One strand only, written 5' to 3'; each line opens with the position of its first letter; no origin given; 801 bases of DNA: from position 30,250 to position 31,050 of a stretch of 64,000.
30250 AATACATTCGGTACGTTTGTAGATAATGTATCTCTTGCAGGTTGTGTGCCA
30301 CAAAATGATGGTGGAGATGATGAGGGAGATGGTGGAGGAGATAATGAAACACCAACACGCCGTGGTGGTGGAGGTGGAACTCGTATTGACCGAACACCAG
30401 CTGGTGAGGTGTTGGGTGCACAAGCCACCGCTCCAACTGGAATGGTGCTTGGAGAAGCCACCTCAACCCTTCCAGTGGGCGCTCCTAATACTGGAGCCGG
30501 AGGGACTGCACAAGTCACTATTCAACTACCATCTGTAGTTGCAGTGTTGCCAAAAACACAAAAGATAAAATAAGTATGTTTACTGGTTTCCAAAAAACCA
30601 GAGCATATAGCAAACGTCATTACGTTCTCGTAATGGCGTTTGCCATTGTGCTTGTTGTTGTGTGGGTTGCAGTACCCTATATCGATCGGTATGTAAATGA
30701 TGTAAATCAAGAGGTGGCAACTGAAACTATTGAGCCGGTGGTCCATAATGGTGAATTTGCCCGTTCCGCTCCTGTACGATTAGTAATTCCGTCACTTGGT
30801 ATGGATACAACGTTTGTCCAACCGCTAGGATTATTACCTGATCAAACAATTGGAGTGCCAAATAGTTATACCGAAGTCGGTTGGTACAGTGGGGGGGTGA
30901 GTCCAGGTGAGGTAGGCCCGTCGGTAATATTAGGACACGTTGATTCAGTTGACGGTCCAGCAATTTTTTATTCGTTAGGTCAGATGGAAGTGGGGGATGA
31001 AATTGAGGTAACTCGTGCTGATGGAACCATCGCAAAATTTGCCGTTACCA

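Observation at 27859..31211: Sortase with an adjacent substrate carrying a non-canonical APNTG sorting signal; the substrate ORF is interrupted by a single in-frame TAA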

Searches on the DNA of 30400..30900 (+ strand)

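Call 65: build_rna_model(alignment_id=A4, structure=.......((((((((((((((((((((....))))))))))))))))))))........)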
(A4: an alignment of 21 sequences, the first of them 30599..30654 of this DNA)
Model R1 built from alignment A4 (21 sequences, 59 columns); structure: as given.
model positions 56; base pairs 20; branch points 0; effective number of sequences 21; information 0.772 bits per position. Calibrated on 0.2 Mb of random sequence (short: E-values are rough).
structure used (alignment columns):
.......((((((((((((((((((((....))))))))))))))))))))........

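Call 66: search_rna_families(source=window, start=30400, end=30900, threshold=evalue, max_evalue=10)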
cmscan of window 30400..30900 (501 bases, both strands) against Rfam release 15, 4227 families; matches with E-value up to 10: 3.
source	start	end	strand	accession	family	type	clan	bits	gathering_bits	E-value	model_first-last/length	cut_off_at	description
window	30458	30538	-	RF00317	snoZ163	Gene; snRNA; snoRNA; CD-box;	-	13.2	39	8.6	1-90/90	no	Small nucleolar RNA Z163/Z177 family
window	30428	30455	+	RF02087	Yar_3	Gene; lncRNA;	-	10.8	50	3.4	40-67/67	no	Yellow-achaete intergenic RNA conserved region 3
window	30607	30646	-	RF04195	MIR6217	Gene; miRNA;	-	10.7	110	9.2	1-228/228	no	MIR6217 microRNA precursor family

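Call 67: search_with_rna_model(model_id=R1, sources=[window, L001, L002, L003, L004, L005, L006, L007, L008, L009, L010, L011, L012, L013, L014, L015, L016, L017, L018, L019, L020, L021, L022, L023, L024, L025, L026, L027, L028, L029, L030, L031, L032, L033, L034, L035, L036, L037, L038, L039, L040, L041, L042, L043, L044, L045, L046, L047, L048, L049, L050, L051, L052, L053, L054, L055, L056, L057, L058, L059, L060, L061, L062, L063, L064, L065, L066, L067, L068, L069, L070, L071, L072, L073, L074, L075, L076, L077, L078, L079, L080, L081, L082], max_evalue=1)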
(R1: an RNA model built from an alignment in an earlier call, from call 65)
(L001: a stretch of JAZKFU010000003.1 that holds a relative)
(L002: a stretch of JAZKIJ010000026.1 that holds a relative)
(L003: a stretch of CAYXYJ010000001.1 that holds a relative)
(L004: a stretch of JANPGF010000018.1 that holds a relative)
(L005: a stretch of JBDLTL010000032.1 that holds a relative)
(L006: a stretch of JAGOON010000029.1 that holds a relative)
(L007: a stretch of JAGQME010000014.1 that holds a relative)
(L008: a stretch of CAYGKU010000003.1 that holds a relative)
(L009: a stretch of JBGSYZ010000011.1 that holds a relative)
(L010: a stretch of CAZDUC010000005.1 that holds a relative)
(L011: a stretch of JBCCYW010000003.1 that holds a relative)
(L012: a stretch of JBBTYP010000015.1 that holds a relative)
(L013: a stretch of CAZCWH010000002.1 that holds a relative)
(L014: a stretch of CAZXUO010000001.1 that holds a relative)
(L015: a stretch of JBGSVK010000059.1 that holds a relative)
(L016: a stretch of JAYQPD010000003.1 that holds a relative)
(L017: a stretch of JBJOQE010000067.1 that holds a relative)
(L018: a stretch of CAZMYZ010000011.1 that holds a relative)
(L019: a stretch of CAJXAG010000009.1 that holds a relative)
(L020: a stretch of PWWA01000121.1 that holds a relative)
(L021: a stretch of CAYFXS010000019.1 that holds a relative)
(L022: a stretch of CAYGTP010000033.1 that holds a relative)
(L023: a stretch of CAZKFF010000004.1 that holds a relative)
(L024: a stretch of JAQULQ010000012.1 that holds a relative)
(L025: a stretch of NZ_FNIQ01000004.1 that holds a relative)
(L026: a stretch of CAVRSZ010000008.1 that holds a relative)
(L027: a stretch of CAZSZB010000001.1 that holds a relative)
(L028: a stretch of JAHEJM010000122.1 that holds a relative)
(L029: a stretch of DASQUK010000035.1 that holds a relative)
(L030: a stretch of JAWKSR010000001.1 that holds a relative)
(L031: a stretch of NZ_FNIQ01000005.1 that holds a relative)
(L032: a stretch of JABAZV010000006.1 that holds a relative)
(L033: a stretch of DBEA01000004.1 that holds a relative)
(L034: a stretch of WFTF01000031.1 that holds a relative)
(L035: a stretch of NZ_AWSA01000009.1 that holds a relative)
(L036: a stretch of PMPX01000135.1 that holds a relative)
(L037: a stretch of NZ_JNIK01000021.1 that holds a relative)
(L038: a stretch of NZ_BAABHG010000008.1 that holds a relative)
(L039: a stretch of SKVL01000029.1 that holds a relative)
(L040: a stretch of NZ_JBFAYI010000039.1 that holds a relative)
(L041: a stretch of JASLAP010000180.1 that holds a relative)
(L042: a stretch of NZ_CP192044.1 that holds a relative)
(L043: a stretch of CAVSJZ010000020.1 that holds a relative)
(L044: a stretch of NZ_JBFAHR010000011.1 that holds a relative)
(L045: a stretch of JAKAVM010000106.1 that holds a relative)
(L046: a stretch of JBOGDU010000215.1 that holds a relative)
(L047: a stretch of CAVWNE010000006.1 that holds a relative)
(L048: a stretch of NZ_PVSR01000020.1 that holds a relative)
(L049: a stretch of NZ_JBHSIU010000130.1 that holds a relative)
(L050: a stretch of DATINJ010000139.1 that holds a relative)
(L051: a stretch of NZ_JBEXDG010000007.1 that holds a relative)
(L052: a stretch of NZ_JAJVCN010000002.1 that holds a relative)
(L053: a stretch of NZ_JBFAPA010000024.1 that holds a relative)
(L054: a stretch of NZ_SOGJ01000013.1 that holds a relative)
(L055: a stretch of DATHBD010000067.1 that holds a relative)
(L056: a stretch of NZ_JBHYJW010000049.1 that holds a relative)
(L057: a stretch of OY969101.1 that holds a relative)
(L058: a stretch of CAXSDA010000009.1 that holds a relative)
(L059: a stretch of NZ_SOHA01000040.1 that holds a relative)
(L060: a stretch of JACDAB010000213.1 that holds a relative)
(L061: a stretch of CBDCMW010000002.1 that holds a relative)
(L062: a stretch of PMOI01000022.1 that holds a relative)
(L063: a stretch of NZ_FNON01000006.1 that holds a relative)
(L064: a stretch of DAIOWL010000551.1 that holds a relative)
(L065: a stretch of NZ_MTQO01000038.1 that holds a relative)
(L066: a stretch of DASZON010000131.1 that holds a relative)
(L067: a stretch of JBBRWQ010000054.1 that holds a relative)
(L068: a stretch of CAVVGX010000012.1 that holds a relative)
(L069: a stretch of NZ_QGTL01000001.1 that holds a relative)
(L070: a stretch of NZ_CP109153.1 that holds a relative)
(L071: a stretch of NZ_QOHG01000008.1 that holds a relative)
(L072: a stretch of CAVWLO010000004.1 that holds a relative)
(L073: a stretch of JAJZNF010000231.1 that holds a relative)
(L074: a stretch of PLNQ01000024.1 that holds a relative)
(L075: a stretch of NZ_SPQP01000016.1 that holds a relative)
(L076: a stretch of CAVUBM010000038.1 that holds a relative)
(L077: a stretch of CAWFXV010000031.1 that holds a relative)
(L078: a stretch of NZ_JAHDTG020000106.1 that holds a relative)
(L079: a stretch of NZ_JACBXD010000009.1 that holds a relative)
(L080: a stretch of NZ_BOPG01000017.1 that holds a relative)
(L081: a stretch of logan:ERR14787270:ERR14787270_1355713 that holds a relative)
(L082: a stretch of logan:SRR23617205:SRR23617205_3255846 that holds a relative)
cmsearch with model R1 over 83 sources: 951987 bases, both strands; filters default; matches with E-value up to 1: 53.
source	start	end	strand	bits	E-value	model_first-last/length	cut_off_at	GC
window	30599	30654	+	54.7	2.1e-12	1-56/56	no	0.45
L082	2742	2797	+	54.7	2.1e-12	1-56/56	no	0.45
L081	2779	2834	+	54.4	2.6e-12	1-56/56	no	0.45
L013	5991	6046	+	54.3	2.7e-12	1-56/56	no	0.5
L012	5847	5902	+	54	3.5e-12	1-56/56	no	0.48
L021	2983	3038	+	53.3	5.6e-12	1-56/56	no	0.55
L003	6006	6061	+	52.4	1e-11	1-56/56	no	0.48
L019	5985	6040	+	52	1.4e-11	1-56/56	no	0.5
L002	5186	5241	+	51.7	1.7e-11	1-56/56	no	0.43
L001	6024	6079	+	51.4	2.1e-11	1-56/56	no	0.43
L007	4727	4782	+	50.6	3.7e-11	1-56/56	no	0.45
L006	1587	1639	+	50.1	5.1e-11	1-56/56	no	0.43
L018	139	194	+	49.8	6.2e-11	1-56/56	no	0.57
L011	5988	6043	+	49.2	9.1e-11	1-56/56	no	0.45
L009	5985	6040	+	48.7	1.3e-10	1-56/56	no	0.39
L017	5955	6010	+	47.9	2.4e-10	1-56/56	no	0.59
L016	5877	5932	+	46.6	5.6e-10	1-56/56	no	0.55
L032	5991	6046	+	46.4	6.5e-10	1-56/56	no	0.32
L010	2752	2807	+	45.9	9.3e-10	1-56/56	no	0.52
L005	2566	2621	+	45.5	1.2e-09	1-56/56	no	0.46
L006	1587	1639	-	45.1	1.6e-09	1-56/56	no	0.43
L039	55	110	+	39.7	6.6e-08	1-56/56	no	0.55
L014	5847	5902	+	37.8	2.4e-07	1-56/56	no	0.64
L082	2742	2797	-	36.2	7.4e-07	1-56/56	no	0.45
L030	5970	6022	+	35.4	1.3e-06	1-56/56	no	0.58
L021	2980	3038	-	35.2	1.4e-06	1-56/56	no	0.53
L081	2779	2834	-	35.1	1.6e-06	1-56/56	no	0.45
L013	5990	6046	-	33.9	3.5e-06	1-56/56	no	0.49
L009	5987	6040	-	31.3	2.1e-05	1-56/56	no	0.41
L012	5860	5889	-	30.1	4.8e-05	14-43/56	no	0.5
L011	5988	6043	-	29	9.9e-05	1-56/56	no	0.45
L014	5848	5901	-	28.3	0.00017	1-56/56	no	0.65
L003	6005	6061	-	27.6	0.00027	1-56/56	no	0.49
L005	2565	2621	-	27.4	0.0003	1-56/56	no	0.46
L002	5186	5241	-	26.7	0.00049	1-56/56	no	0.43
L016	5876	5932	-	26.6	0.00052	1-56/56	no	0.54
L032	5991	6046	-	25.8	0.00091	1-56/56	no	0.32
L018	138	194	-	25.7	0.00097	1-56/56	no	0.56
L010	2751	2806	-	24.1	0.0031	1-56/56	no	0.52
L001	6024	6078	-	23.9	0.0033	1-56/56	no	0.44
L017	5971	5994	-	21.8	0.014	17-40/56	no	0.75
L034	5822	5878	+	20.3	0.041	1-56/56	no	0.58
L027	8468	8523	+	20.1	0.045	1-56/56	no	0.2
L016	691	742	-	19.9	0.054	1-56/56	no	0.33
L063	2193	2251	+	19.8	0.057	1-56/56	no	0.56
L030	5970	6020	-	18.8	0.12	1-56/56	no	0.61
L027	8468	8523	-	18.7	0.12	1-56/56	no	0.2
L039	1962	2024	-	15.7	0.96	1-56/56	no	0.21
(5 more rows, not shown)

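Call 69: search_with_rna_model(model_id=R1, sources=[L083, L084, L085, L086, L087, L088, L089, L090, L091, L092, L093, L094, L095, L096, L097, L098, L099, L100, L101, L102, L103, L104, L105, L106, L107, L108, L109, L110, L111, L112, L113, L114, L115, L116, L117, L118, L119, L120, L121, L122, L123, L124, L125, L126, L127, L128, L129, L130, L131, L132, L133, L134, L135, L136, L137, L138, L139, L140, L141, L142, L143, L144, L145, L146, L147, L148, L149, L150, L151, L152, L153, L154, L155, L156, L157, L158, L159, L160, L161, L162], max_evalue=0.1, make_alignment=true)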
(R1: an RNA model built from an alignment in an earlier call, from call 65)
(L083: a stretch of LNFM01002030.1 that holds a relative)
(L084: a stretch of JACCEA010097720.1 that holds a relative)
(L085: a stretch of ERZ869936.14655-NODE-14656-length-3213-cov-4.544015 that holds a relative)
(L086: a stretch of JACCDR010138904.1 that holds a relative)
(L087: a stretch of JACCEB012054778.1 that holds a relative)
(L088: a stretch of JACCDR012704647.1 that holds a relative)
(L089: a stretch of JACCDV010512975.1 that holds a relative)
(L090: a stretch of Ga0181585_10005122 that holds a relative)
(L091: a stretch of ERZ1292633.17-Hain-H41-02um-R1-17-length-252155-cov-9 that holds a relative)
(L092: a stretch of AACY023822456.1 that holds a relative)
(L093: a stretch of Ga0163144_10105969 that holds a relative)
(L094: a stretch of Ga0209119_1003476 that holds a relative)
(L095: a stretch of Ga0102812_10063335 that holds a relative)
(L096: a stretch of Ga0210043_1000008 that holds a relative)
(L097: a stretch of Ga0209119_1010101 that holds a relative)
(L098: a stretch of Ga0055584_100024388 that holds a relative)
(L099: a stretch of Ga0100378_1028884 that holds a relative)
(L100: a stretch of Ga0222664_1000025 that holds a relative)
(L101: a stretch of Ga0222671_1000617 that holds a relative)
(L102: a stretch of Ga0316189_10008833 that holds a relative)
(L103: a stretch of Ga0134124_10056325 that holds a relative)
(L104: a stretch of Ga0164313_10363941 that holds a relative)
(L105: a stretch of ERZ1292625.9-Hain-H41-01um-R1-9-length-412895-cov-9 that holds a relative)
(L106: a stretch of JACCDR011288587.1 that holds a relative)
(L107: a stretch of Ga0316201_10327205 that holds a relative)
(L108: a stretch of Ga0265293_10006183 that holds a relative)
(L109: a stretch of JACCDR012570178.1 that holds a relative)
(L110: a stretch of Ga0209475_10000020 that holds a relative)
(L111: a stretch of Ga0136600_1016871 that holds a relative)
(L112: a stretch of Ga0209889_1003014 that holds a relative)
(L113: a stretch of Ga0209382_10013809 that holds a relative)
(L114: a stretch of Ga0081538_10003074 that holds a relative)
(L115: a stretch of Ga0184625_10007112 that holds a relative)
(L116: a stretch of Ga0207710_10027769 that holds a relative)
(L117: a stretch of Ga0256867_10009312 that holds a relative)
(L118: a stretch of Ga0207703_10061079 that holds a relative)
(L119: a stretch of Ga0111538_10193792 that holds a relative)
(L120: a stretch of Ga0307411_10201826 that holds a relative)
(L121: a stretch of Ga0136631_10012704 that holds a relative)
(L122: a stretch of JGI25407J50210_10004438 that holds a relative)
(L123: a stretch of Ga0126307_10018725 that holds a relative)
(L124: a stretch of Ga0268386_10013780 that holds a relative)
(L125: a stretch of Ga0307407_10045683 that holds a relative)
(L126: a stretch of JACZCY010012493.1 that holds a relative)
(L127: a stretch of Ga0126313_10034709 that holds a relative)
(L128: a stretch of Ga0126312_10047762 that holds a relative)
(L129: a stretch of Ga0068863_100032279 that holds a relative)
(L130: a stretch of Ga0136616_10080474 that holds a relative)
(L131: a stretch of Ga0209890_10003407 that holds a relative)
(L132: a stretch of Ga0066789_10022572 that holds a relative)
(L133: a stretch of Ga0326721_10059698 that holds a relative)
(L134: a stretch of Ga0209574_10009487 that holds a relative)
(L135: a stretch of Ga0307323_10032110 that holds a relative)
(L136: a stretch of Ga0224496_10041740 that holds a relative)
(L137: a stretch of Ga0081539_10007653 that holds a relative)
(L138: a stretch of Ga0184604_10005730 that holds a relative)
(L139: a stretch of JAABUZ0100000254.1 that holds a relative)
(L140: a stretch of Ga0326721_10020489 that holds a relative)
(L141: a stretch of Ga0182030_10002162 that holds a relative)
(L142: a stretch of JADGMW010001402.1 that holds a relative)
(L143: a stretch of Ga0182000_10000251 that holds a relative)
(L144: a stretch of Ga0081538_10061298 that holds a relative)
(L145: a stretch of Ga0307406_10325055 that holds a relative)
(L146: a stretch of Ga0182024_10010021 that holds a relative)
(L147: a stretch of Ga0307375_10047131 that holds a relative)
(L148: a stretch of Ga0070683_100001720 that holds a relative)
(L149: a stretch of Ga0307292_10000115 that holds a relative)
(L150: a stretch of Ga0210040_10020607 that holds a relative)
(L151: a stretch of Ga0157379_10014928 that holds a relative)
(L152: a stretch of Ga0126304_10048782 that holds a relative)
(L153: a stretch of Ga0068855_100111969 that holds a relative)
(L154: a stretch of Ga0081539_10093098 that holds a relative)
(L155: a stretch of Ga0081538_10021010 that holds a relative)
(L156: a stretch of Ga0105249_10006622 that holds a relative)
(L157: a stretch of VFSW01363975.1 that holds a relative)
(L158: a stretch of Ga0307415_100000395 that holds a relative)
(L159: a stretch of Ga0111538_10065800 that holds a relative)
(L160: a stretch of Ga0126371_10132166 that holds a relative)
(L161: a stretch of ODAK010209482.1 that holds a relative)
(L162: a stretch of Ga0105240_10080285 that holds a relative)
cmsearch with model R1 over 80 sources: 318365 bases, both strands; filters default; matches with E-value up to 0.1: 29.
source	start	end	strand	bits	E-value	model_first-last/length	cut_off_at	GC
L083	2112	2167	+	55.8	3.3e-13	1-56/56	no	0.41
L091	2847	2902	+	54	1.2e-12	1-56/56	no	0.48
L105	2847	2902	+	54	1.2e-12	1-56/56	no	0.48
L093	2698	2753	+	50.4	1.4e-11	1-56/56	no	0.52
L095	398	453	+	47.6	9.6e-11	1-56/56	no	0.55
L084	2988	3043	+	46.4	2.1e-10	1-56/56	no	0.38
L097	2428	2483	+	45.8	3.2e-10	1-56/56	no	0.45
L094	399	454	+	44.2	9.5e-10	1-56/56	no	0.41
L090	2587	2642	+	44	1.1e-09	1-56/56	no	0.54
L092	115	170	+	39.7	2.1e-08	1-56/56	no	0.59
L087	2991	3046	+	39.2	3.1e-08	1-56/56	no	0.55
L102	2985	3040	+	39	3.6e-08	1-56/56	no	0.5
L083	2112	2167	-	35.9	3e-07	1-56/56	no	0.41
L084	2989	3043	-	34.7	6.9e-07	1-56/56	no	0.38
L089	3002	3055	+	31.8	4.9e-06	1-56/56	no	0.44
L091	2860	2889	-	30.1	1.6e-05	14-43/56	no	0.5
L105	2860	2889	-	30.1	1.6e-05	14-43/56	no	0.5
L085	2357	2412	+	30.1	1.6e-05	1-56/56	no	0.54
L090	2586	2642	-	30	1.8e-05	1-56/56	no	0.53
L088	386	441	+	29.2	2.9e-05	1-56/56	no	0.45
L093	2697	2752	-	25.9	0.00029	1-56/56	no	0.52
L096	3007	3064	-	23.8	0.0012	1-56/56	no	0.53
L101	2821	2875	+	23.3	0.0017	1-56/56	no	0.25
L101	2823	2875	-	23.1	0.002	1-56/56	no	0.26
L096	3009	3061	+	20.5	0.012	1-56/56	no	0.57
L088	390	441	-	20.2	0.015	1-56/56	no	0.44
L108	5468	5523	+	20.1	0.015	1-56/56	no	0.2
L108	5468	5523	-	18.7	0.04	1-56/56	no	0.2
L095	397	452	-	17.7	0.079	1-56/56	no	0.54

Alignment A5: 29 matches aligned to the model, 61 columns, each read 5' to 3' on its own strand. Consensus structure (alignment columns), stored with it:
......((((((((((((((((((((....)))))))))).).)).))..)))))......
